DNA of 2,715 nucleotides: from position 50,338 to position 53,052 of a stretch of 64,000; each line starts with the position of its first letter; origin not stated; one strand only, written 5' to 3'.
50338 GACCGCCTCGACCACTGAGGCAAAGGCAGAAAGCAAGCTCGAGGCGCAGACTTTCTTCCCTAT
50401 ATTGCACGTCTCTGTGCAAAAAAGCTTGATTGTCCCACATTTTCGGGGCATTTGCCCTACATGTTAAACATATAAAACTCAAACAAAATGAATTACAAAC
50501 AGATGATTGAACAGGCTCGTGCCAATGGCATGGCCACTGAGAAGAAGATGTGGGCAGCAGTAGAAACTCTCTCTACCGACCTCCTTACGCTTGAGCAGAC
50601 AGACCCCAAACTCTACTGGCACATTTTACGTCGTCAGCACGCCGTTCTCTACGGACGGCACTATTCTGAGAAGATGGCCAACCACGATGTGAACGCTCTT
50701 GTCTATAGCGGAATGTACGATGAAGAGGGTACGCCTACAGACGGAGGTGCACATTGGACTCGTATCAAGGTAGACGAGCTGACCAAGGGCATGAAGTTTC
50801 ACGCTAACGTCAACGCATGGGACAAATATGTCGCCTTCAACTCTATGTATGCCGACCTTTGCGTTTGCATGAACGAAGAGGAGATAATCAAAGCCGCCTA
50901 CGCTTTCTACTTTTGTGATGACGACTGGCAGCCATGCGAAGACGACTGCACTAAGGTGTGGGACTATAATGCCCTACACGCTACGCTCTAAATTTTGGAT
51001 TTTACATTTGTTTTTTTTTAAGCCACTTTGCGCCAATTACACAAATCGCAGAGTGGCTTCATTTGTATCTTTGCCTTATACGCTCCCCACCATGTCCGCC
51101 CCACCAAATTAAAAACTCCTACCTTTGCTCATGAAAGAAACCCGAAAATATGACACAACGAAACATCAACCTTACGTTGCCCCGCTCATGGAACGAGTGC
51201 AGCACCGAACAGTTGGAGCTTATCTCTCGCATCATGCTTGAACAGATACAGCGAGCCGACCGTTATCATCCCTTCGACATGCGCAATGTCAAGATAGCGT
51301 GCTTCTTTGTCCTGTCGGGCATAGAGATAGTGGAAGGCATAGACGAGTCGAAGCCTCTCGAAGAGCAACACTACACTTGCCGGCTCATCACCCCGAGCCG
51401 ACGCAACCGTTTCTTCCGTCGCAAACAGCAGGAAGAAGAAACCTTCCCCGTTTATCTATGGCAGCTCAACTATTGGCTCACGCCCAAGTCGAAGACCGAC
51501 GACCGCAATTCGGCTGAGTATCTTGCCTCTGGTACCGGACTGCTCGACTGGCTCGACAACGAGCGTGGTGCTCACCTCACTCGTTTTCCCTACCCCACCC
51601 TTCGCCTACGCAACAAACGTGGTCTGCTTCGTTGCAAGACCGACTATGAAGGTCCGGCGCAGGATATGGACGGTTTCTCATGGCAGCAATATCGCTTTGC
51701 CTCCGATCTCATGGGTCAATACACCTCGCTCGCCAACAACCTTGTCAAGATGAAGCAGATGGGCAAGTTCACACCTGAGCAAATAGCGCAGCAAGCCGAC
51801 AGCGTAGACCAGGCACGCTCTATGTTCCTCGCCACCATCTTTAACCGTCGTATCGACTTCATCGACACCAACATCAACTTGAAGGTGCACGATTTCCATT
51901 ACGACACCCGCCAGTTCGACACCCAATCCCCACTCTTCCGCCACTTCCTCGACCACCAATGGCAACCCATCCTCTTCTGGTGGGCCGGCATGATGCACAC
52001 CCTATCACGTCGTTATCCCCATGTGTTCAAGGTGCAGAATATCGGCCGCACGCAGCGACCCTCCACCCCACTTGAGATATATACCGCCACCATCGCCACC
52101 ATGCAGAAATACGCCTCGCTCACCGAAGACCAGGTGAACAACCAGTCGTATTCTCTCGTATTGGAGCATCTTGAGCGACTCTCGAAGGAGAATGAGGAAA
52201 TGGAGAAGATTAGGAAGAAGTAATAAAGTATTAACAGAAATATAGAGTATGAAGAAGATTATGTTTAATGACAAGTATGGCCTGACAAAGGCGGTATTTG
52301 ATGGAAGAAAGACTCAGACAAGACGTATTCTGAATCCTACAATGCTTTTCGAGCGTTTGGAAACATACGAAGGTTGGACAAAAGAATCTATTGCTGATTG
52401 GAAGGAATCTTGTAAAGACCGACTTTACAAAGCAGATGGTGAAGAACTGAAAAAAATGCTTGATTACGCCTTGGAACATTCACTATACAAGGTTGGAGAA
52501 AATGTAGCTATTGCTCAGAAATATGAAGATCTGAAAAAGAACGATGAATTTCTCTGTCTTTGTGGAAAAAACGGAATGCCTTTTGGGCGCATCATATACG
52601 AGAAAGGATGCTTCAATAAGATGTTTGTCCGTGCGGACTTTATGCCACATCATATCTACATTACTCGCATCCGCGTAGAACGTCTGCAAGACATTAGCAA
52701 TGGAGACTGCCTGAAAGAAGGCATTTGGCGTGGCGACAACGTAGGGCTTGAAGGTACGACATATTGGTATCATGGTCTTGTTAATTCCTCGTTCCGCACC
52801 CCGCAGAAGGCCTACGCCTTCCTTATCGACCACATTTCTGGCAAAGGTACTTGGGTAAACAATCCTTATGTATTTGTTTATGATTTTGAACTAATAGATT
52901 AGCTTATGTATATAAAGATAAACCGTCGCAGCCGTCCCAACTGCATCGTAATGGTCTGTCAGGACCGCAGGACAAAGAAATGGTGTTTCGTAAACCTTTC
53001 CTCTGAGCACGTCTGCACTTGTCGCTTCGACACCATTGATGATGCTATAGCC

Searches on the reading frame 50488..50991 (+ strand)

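Call 62: search_protein_families(library=pfam, proteins=[window:50488-50991:+], max_evalue=0.01)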
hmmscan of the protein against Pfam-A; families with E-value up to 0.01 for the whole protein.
window:50488-50991:+ (167 aa): 1 family
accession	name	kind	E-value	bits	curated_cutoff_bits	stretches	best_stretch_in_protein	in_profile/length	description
PF25223.1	DUF7841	-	2.9e-10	40.9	25.2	1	46-148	3-105/114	Domain of unknown function (DUF7841)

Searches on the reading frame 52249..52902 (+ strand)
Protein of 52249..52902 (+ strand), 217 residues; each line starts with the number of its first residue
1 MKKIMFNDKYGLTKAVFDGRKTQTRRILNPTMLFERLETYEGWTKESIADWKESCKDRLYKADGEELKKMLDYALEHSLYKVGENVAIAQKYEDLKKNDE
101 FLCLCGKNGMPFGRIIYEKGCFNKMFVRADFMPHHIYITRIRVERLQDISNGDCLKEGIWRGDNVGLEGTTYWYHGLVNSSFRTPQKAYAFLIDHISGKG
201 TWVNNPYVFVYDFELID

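Call 87: search_protein_families(library=phrogs, proteins=[window:52249-52902:+], max_evalue=0.001)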
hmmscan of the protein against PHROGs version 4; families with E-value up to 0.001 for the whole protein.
window:52249-52902:+ (217 aa): 2 families
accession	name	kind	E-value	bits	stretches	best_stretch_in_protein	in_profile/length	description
phrog_874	-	unknown function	9.2e-30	105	1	3-216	69-257/277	-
phrog_18361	-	unknown function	1.8e-08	36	1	137-217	11-87/92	-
